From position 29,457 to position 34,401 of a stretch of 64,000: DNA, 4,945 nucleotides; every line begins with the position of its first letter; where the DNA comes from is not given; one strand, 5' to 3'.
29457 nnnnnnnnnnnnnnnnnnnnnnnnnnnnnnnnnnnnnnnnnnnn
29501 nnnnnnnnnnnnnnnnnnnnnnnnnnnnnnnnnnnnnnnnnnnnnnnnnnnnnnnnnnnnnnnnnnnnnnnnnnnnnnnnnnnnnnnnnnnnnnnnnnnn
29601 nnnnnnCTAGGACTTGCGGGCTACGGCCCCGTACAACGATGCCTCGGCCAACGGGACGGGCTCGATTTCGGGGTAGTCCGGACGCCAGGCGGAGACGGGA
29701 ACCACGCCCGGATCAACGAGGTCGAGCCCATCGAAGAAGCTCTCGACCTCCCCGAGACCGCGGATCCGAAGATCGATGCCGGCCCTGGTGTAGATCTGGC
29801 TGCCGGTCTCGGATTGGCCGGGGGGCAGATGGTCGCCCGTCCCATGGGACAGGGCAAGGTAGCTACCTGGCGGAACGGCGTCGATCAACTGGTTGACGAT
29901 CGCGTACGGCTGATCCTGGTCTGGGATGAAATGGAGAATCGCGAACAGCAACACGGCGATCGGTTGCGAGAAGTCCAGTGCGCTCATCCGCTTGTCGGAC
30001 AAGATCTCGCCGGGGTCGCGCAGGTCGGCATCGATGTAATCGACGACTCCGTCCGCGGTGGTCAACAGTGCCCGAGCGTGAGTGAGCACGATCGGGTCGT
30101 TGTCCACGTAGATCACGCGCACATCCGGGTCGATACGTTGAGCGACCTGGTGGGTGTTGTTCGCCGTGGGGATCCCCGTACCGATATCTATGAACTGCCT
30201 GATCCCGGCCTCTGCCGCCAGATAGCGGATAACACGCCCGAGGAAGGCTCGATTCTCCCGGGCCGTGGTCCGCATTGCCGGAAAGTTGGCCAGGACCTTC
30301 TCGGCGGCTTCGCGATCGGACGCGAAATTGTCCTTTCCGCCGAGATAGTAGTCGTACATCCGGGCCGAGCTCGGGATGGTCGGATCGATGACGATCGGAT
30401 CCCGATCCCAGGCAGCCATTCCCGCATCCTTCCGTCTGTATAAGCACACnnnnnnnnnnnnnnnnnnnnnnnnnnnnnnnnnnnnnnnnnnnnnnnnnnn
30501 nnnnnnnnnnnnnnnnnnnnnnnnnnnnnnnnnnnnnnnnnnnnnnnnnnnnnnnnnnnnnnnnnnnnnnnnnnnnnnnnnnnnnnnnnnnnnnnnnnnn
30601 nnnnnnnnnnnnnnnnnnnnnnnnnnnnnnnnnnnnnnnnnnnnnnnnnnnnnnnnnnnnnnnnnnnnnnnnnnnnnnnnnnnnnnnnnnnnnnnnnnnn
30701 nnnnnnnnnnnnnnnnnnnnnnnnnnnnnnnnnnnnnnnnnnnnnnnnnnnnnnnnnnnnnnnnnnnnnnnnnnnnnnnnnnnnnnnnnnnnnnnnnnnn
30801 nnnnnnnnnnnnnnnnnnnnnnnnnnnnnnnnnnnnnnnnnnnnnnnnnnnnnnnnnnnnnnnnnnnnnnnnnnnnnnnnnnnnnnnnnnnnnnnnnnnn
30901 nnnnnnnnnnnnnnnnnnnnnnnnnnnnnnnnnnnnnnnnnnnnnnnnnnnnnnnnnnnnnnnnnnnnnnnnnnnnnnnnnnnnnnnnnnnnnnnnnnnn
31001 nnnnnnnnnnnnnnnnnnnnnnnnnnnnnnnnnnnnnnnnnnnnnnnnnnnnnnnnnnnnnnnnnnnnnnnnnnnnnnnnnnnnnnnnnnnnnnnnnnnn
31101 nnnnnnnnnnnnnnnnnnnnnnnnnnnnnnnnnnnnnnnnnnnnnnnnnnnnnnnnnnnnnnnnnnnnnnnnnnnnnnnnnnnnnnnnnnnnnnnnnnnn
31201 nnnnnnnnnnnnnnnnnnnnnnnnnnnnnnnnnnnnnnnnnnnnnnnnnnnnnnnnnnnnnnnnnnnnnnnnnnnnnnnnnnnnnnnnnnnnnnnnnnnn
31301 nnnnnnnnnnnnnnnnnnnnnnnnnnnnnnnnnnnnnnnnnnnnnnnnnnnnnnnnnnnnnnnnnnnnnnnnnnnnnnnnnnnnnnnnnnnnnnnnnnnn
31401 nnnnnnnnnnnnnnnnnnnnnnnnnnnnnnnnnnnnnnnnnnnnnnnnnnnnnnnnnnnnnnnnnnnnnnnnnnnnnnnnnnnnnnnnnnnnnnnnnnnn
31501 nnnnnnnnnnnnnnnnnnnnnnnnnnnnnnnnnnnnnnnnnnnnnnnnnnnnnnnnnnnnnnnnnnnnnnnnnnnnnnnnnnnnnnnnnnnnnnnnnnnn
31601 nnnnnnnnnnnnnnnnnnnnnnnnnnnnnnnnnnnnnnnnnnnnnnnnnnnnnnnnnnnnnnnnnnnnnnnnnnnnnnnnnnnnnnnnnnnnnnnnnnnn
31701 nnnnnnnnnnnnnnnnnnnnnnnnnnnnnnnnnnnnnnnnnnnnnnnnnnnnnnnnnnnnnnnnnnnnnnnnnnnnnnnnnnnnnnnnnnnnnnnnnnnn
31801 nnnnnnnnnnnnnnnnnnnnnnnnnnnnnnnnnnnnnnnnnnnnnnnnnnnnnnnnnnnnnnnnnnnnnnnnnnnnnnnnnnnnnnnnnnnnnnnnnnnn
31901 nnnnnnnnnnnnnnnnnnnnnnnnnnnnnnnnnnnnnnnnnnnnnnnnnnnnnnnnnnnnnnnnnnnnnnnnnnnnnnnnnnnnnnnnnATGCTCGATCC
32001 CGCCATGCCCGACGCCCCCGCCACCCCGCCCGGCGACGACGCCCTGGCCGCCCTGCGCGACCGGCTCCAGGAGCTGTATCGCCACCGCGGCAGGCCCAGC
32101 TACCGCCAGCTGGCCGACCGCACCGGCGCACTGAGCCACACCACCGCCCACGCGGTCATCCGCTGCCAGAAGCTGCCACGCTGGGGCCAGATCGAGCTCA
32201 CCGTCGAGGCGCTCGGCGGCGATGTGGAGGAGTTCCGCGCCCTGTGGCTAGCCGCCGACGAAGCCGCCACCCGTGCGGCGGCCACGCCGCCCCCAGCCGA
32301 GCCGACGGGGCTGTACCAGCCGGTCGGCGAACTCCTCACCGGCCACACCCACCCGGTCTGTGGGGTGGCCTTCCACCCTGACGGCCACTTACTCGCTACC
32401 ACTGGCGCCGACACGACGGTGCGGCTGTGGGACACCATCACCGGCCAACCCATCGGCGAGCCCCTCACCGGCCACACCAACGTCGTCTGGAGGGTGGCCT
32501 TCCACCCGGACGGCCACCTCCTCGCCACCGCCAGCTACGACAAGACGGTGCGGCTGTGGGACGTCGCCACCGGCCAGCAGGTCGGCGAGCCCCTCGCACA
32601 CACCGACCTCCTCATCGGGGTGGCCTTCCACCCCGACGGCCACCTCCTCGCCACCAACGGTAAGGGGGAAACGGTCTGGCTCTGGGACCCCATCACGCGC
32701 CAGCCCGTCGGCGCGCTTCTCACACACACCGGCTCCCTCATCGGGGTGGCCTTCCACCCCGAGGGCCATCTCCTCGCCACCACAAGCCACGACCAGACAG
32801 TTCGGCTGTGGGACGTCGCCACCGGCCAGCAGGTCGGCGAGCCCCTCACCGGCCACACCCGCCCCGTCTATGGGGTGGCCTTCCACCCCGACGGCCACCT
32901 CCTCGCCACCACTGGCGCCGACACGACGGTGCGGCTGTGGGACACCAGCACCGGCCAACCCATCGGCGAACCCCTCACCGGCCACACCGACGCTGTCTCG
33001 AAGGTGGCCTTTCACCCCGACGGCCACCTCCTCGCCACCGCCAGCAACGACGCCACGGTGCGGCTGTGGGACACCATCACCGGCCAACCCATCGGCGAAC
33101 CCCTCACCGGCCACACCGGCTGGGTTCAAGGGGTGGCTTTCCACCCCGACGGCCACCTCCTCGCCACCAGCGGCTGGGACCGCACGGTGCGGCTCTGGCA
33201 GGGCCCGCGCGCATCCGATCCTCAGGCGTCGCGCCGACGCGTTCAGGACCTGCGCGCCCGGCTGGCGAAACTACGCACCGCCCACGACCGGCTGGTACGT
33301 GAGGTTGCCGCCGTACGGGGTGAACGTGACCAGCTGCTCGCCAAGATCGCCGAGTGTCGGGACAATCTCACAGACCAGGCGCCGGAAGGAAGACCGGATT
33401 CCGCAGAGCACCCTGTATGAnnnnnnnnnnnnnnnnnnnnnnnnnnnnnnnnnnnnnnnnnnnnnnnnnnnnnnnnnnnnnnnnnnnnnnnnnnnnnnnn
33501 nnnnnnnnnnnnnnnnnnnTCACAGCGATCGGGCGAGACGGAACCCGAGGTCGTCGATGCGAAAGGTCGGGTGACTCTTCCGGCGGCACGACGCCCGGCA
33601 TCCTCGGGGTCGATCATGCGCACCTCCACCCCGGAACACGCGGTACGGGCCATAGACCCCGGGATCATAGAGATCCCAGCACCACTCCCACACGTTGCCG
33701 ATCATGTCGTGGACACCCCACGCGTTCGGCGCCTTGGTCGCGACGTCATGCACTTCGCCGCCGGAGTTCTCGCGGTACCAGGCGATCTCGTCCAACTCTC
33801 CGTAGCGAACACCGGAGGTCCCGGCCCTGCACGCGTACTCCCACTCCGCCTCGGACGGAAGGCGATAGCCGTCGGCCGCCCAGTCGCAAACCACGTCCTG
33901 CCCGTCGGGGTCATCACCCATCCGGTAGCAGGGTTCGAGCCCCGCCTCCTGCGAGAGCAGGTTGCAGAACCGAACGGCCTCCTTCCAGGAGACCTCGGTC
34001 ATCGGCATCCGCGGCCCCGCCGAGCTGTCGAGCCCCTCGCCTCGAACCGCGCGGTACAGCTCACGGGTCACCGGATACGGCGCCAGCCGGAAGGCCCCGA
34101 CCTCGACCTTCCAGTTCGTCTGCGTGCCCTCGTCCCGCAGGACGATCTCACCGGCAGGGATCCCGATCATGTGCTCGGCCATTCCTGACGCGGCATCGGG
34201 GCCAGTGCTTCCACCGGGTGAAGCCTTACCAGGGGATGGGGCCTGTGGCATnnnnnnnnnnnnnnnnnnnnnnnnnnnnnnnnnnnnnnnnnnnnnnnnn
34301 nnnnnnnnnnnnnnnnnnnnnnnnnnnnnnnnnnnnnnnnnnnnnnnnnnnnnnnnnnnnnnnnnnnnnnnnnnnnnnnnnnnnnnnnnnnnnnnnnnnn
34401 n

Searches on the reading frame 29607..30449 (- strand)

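Call 61: search_protein_families(library=pfam, proteins=[window:29607-30449:-], max_evalue=0.00001)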
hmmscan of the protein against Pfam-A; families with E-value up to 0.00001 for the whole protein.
window:29607-30449:- (280 aa): 1 family
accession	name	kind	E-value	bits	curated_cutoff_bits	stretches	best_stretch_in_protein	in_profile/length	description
PF04672.18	Methyltransf_19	-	3.4e-103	345.3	26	1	20-279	7-267/268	S-adenosyl methyltransferase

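Call 64: search_protein_families(library=padloc, proteins=[window:29607-30449:-], max_evalue=0.001)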
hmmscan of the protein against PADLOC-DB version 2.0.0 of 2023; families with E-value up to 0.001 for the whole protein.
window:29607-30449:- (280 aa): 0 families

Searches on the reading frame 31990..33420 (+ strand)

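Call 61: search_protein_families(library=pfam, proteins=[window:31990-33420:+], max_evalue=0.00001)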
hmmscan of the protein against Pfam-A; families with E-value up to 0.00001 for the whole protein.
window:31990-33420:+ (476 aa): 37 families (the best 25 are shown)
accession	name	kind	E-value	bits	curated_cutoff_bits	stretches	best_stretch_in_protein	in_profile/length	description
PF24814.1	WD40_Prp19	-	1.8e-83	280.3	320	3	115-276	44-206/281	Prp19 WD40 domain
PF00400.38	WD40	-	1.7e-81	265.7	27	6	157-191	6-39/39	WD domain, G-beta repeat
PF25174.1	Beta-prop_THOC3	-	8e-77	258.3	305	2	119-367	1-247/272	THOC3 beta-propeller domain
PF25173.1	Beta-prop_WDR3_1st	-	2.1e-68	230.1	154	3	286-404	67-183/184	WDR3 first beta-propeller domain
PF24817.1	WD40_WDHD1_1st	-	1.3e-53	182.5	109.9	5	116-198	82-163/291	WDHD1 first WD40 domain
PF25175.1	Beta-prop_WDR5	-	2.1e-50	172.1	250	2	116-322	6-211/296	WDR5 beta-propeller domain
PF25172.1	Beta-prop_WDR3_2nd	-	4.1e-49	167.8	140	3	286-404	171-287/293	WDR3 second beta-propeller domain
PF25391.1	WD40_Gbeta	-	4.8e-46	157.7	150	3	202-403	140-339/340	G protein beta WD-40 repeat protein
PF24807.1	WD40_CDC20-Fz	-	1.3e-45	156.4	200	2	208-369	54-216/292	CDC20/Fizzy WD40 domain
PF24805.1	EIF3I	-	9.1e-42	143.8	200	3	115-199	5-88/324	EIF3I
PF25047.1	Beta-prop_TEP1_2nd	-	1.2e-41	143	89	2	285-368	85-170/255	TEP-1 second beta-propeller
PF23414.1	Beta-prop_EML_2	-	1.6e-40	139.6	90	2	250-365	1-113/266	Echinoderm microtubule-associated protein second beta-propeller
PF25168.1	Beta-prop_WDR36-Utp21_2nd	-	2.6e-39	135.9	84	2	159-232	236-309/335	WDR36/Utp21 second beta-propeller domain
PF24105.1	Beta-prop_CAF1B_HIR1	-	2.7e-33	115.9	80.5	3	286-404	66-200/383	CAF1B/HIR1 beta-propeller domain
PF23393.2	Beta-prop_WDR90_POC16_2nd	-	2.8e-32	112.5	60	2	305-397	9-99/291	WDR90/POC16, second beta-propeller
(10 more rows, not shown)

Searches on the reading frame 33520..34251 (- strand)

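Call 61: search_protein_families(library=pfam, proteins=[window:33520-34251:-], max_evalue=0.00001)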
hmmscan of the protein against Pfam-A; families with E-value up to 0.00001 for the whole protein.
window:33520-34251:- (243 aa): 1 family
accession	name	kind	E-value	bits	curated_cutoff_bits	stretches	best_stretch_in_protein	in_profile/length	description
PF03781.23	FGE-sulfatase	-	6.8e-37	127.9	23.3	1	52-241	35-255/255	Sulfatase-modifying factor enzyme 1-like domain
